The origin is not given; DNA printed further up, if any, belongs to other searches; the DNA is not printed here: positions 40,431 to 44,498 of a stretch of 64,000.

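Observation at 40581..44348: Orphan 1255-aa protein (unassigned N-region + RecD-type SF1 helicase + Vsr/DUF559-like nuclease fold): candidate single-protein defence or anti-MGE system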

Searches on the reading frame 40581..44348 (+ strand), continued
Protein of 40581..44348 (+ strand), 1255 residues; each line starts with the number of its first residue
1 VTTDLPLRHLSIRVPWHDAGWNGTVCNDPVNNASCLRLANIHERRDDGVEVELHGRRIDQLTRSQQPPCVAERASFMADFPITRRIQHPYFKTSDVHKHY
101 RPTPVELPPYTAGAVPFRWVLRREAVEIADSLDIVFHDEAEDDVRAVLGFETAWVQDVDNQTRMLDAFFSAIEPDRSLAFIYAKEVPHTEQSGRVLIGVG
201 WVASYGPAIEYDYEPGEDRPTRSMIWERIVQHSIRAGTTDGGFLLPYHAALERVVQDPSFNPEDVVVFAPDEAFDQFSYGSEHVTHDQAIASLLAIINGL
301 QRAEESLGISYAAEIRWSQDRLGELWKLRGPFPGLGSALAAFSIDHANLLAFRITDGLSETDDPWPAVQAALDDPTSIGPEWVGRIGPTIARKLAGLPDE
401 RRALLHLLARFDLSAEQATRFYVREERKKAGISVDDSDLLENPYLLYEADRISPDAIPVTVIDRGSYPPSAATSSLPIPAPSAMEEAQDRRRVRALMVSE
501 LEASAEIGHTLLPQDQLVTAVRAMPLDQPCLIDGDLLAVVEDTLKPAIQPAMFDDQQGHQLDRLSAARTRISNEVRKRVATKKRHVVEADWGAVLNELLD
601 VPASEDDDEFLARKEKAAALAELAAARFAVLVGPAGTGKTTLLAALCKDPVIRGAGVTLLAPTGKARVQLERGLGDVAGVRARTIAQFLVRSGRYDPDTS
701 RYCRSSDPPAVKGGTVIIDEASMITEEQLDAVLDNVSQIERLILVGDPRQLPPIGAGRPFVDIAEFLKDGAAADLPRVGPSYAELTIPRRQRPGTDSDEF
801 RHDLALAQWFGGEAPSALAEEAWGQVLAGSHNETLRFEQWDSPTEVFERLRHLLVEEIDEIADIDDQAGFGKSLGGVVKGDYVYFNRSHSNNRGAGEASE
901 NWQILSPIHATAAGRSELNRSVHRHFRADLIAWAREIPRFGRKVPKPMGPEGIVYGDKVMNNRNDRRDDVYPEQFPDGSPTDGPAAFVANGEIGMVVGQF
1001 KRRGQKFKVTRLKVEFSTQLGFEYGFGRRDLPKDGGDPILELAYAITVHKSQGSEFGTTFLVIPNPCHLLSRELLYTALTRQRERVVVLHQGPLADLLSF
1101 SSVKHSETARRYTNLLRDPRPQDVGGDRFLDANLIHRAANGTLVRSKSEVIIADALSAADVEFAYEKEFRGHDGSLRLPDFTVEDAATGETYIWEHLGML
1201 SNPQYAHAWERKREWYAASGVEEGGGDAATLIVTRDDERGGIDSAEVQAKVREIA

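Call 19: find_related_loci(query=A1, collection=genome_contigs, flank=10000)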
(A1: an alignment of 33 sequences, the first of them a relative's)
Query A1 (1255 aa) in genome_contigs; peptide patterns used: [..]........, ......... (x = any residue, [..] = any of these).
600 stretches matched a pattern (row limit reached: there are more); 589 encode a relative of the query (tblastn E <= 1e-3); the best 80 are kept; 80 distinct loci.
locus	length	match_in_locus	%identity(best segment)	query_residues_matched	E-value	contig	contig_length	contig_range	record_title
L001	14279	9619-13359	60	3-1254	0e+0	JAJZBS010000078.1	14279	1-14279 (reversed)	MAG: Actinomycetes bacterium isolate JA1.bin20 NODE_3280_length_14279_cov_2.806388, whole genome shotgun sequence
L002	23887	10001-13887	69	3-1255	0e+0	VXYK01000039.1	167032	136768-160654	MAG: Acidimicrobiaceae bacterium isolate SB0670_bin_1 NODE_61_length_167032_cov_16.861634, whole genome shotgun sequence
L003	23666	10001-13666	50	2-1247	0e+0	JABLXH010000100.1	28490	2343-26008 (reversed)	MAG: Armatimonadota bacterium isolate Ch33 contig100, whole genome shotgun sequence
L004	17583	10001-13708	46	5-1252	0e+0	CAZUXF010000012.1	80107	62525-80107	MAG TPA_asm: uncultured Anaerolinea sp. isolate SRP302447_co2_48 genome assembly, contig: NODE_984_length_80107_cov_9.55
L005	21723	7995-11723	48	4-1247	0e+0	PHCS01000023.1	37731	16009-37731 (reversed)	MAG: Betaproteobacteria bacterium HGW-Betaproteobacteria-14 bjp_ig2158_scaffold_371, whole genome shotgun sequence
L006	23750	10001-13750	47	4-1254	0e+0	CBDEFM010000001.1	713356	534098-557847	MAG: Alphaproteobacteria bacterium isolate aeb00254-6c42-428d-b364-e2f44f9e6819 genome assembly, contig: contig_1, whole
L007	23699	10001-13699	48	5-1254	0e+0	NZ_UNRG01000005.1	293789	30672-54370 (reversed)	Arthrobacter sp. Alg241-R88, whole genome shotgun sequence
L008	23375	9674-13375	47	5-1254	0e+0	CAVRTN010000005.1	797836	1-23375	MAG: Pyrinomonadaceae bacterium isolate MFD04212.bin.1.211 genome assembly, contig: contig_922, whole genome shotgun seq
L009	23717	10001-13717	48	2-1247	0e+0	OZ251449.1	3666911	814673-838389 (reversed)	MAG: Alphaproteobacteria bacterium isolate 02c84b84-2ec1-47c2-b806-535ae8168f41 genome assembly, chromosome: 1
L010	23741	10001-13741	47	4-1254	0e+0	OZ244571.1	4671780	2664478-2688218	MAG: Candidatus Azotimanducaceae bacterium isolate 6c18b654-ed48-41b2-8997-934890c086b4 genome assembly, chromosome: 1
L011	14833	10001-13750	47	4-1254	0e+0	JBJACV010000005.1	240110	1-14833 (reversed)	MAG: Nitrospira sp. isolate RAS-S14-bin2 k141_689944_length_240110_cov_30.9141, whole genome shotgun sequence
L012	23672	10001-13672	45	7-1253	0e+0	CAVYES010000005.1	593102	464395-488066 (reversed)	MAG: Candidatus Bathyarchaeota archaeon isolate MFD04492.bin.1.118 genome assembly, contig: contig_20786, whole genome s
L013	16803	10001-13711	47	2-1247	0e+0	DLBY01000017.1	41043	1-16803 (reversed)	MAG TPA_asm: Phycisphaerales bacterium UBA7812 UBA7812_contig_41397, whole genome shotgun sequence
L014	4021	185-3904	47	4-1251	0e+0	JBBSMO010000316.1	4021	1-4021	MAG: Longimicrobiales bacterium isolate LS5_sbin.33 LS5_sbin.33_K_768999_L_4021_cov_11.0000, whole genome shotgun sequen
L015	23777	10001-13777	46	5-1254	0e+0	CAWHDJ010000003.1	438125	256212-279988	MAG: uncultured delta proteobacterium isolate MFD09495.bin.2.10 genome assembly, contig: contig_11920, whole genome shot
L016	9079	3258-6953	47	8-1254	0e+0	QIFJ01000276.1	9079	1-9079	MAG: Proteobacteria bacterium isolate SZUA-178 Ga0063294_10004705, whole genome shotgun sequence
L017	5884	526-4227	47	6-1254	0e+0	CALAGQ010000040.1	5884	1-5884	MAG TPA_asm: uncultured Nitrospina sp. isolate ERR2206756_bin.76_CONCOCT_v1.1_MAG genome assembly, contig: ERZ887841.891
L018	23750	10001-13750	46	4-1254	0e+0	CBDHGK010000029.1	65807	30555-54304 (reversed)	MAG: Terriglobia bacterium isolate 84b8e350-4f48-457e-9b40-e15a848d33f6 genome assembly, contig: contig_23, whole genome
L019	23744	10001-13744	45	7-1254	0e+0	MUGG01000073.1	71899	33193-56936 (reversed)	MAG: Alkalinema sp. CACIAM 70d contig00030, whole genome shotgun sequence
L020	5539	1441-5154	46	7-1254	0e+0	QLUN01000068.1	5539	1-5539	MAG: Chloroflexota bacterium isolate BS517 DDT25_68, whole genome shotgun sequence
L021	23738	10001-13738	46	4-1254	0e+0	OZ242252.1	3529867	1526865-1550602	MAG: Candidatus Foliamicus sp. isolate 8837b1df-4c2a-421f-9400-f743960723ed genome assembly, chromosome: 1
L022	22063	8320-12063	46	6-1254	0e+0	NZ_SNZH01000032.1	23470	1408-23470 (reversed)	Tahibacter aquaticus strain DSM 21667 Ga0244543_132, whole genome shotgun sequence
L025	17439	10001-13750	46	4-1254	0e+0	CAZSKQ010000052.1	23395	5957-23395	MAG TPA_asm: uncultured Woeseiaceae bacterium isolate SRP263527_co2_168 genome assembly, contig: NODE_1699_length_23395_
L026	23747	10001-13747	46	6-1254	0e+0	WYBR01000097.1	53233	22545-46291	MAG: Vicinamibacteraceae bacterium isolate PLA1 k127_438005, whole genome shotgun sequence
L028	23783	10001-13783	46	5-1254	0e+0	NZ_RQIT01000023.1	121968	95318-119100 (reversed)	Bradyrhizobium sp. RP6 NODE_23_length_121968_cov_28.2668, whole genome shotgun sequence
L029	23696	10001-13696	46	6-1254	0e+0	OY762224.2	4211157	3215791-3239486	MAG: Thermoguttaceae bacterium isolate 39c07490-4977-4a7b-b225-7b15415de21e genome assembly, chromosome: 1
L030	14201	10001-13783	46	5-1254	0e+0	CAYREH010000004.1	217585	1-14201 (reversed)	MAG TPA_asm: uncultured Bradyrhizobium sp. isolate binchicken_co77_69 genome assembly, contig: NODE_28_length_217585_cov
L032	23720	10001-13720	45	5-1254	0e+0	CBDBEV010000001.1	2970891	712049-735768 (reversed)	MAG: bacterium isolate 138114a6-c459-4528-9bbc-32813c999549 genome assembly, contig: contig_1, whole genome shotgun sequ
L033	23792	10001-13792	45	5-1254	0e+0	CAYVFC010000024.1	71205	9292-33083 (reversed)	MAG TPA_asm: uncultured Sandaracinaceae bacterium isolate binchicken_co178_212 genome assembly, contig: NODE_719_length_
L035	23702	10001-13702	47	6-1254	0e+0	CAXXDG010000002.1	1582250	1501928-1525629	MAG: Desulfobulbaceae bacterium isolate 52a12dbd-381b-4cd8-bae8-7ed2e1e98fd8 genome assembly, contig: contig_2, whole ge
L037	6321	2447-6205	46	6-1255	0e+0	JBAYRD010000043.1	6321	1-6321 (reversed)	MAG: Halothiobacillaceae bacterium isolate SO_2016_LW2_33 scaffold28279_LW138R_2016, whole genome shotgun sequence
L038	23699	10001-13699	46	5-1254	0e+0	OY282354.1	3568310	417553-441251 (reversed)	MAG: uncultured Gammaproteobacteria bacterium isolate b1fdf0bb-5270-493a-8425-87954a876b58 genome assembly, chromosome:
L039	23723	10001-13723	47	5-1254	0e+0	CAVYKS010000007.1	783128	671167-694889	MAG: uncultured Actinomycetota bacterium isolate MFD05521.bin.2.57 genome assembly, contig: contig_18062, whole genome s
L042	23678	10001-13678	44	7-1254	0e+0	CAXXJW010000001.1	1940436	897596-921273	MAG: Methanosarcinaceae archaeon isolate 49143578-751d-4d73-9964-2185b3227837 genome assembly, contig: contig_1, whole g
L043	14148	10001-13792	45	5-1254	0e+0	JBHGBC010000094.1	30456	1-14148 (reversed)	MAG: bacterium isolate SBS.BIN.52 SBSBIN52_contig_94, whole genome shotgun sequence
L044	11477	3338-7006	44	7-1254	0e+0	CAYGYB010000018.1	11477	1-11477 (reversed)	MAG TPA_asm: uncultured Candidatus Bathyarchaeia archaeon isolate ERP119294_co3_18 genome assembly, contig: NODE_4377_le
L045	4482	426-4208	44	5-1254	0e+0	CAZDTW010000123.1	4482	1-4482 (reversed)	MAG TPA_asm: uncultured Methanobacterium sp. isolate binchicken_co22_99 genome assembly, contig: NODE_18213_length_4482_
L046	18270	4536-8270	46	1-1254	0e+0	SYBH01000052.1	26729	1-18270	MAG: Actinomycetota bacterium isolate F1-20-MAGs160 F1-20__c214239, whole genome shotgun sequence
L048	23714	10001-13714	44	6-1254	0e+0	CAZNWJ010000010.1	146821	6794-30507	MAG TPA_asm: uncultured Ignavibacteria bacterium isolate binchicken_co16_17 genome assembly, contig: NODE_152_length_146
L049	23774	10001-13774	45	5-1254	0e+0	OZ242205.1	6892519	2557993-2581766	MAG: Vicinamibacterales bacterium isolate eeb0043e-0032-4cf8-a264-719f6bba5173 genome assembly, chromosome: 1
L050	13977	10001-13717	44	5-1254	0e+0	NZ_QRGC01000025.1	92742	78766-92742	Oceanicella sp. SM1341 SM1341_scaffold25, whole genome shotgun sequence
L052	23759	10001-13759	44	1-1254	0e+0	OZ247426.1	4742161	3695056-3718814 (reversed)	MAG: Dehalococcoidia bacterium isolate a97bc163-3bbb-412f-9a64-4bc878210a30 genome assembly, chromosome: 1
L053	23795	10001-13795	44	2-1254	0e+0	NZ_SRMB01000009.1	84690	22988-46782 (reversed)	Hymenobacter metallicola strain 9PBR-1 NODE_9_length_84690_cov_30.932737, whole genome shotgun sequence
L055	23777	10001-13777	45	5-1254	0e+0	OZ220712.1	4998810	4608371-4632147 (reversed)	MAG: Thermodesulfobacteriota bacterium isolate 564989d4-0a31-48dd-8468-51938819ad86 genome assembly, chromosome: 1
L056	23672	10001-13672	44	4-1254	0e+0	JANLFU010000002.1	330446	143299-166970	MAG: Candidatus Saccharicenans sp. isolate A05DMB19 NODE_2_length_330446_cov_33.222294, whole genome shotgun sequence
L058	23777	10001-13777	44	5-1254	0e+0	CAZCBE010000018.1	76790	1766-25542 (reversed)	MAG TPA_asm: uncultured Klebsiella sp. isolate SRP292972_co3_125 genome assembly, contig: NODE_330_length_76790_cov_23.8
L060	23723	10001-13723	44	5-1254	0e+0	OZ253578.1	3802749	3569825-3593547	MAG: Chloroflexota bacterium isolate 48853afe-6264-4d68-b03e-03448b293cf5 genome assembly, chromosome: 1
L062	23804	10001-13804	43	5-1255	0e+0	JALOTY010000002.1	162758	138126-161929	MAG: Akkermansiaceae bacterium isolate Prado245 scaffold_34, whole genome shotgun sequence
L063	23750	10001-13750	44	5-1254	0e+0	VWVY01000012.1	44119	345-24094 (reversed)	Rhizobiales bacterium SYSU XM002 Scaffold12, whole genome shotgun sequence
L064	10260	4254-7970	43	5-1254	0e+0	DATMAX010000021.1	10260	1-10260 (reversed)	MAG TPA_asm: Methylococcus sp. isolate SMAG_U13337 k141_568387, whole genome shotgun sequence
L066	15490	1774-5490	44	2-1254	0e+0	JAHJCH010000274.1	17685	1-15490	MAG: Myxococcota bacterium isolate Modern_marine.mb.298 Modern_marine.mb.298_k141_2034523, whole genome shotgun sequence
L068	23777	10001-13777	45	5-1254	0e+0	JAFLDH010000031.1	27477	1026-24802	MAG: Burkholderiales bacterium isolate UWPOB_RUBRI2 gnl_X_NEKBHELL_31, whole genome shotgun sequence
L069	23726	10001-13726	47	6-1254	0e+0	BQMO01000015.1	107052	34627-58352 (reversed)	MAG: Phycisphaerae bacterium HBSAPP03 DNA, sequence15, whole genome shotgun sequence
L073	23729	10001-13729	41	2-1254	0e+0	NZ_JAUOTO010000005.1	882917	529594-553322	Flavitalea sp. BT771 NODE_5_length_882917_cov_17.862643, whole genome shotgun sequence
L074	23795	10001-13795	40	7-1254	0e+0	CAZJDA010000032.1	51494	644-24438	MAG TPA_asm: uncultured Bacteroidales bacterium isolate SRP332253_co1_243 genome assembly, contig: NODE_722_length_51494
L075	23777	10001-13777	41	7-1254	0e+0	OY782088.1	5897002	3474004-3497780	MAG: uncultured Saccharicrinis sp. isolate 3a1c75cd-9d50-4bec-bfb0-e355b88dd4ae genome assembly, chromosome: 1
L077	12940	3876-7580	42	7-1236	0e+0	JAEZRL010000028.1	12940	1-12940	MAG: Bacteroidetes bacterium isolate OH_PBB_138 k127_593502, whole genome shotgun sequence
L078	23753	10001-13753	44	5-1254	0e+0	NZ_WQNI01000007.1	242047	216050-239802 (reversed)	Chelativorans alearense strain UJN715 scaffold7.1-size242047, whole genome shotgun sequence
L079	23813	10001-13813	43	4-1254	0e+0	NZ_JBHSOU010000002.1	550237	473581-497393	Pseudomonas sp. GCM10022186 strain CGMCC 1.18516 velvet_auto_105_2, whole genome shotgun sequence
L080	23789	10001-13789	46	5-1254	0e+0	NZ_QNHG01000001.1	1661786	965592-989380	Pseudogemmobacter bohemicus strain Cd-10 scaffold00001, whole genome shotgun sequence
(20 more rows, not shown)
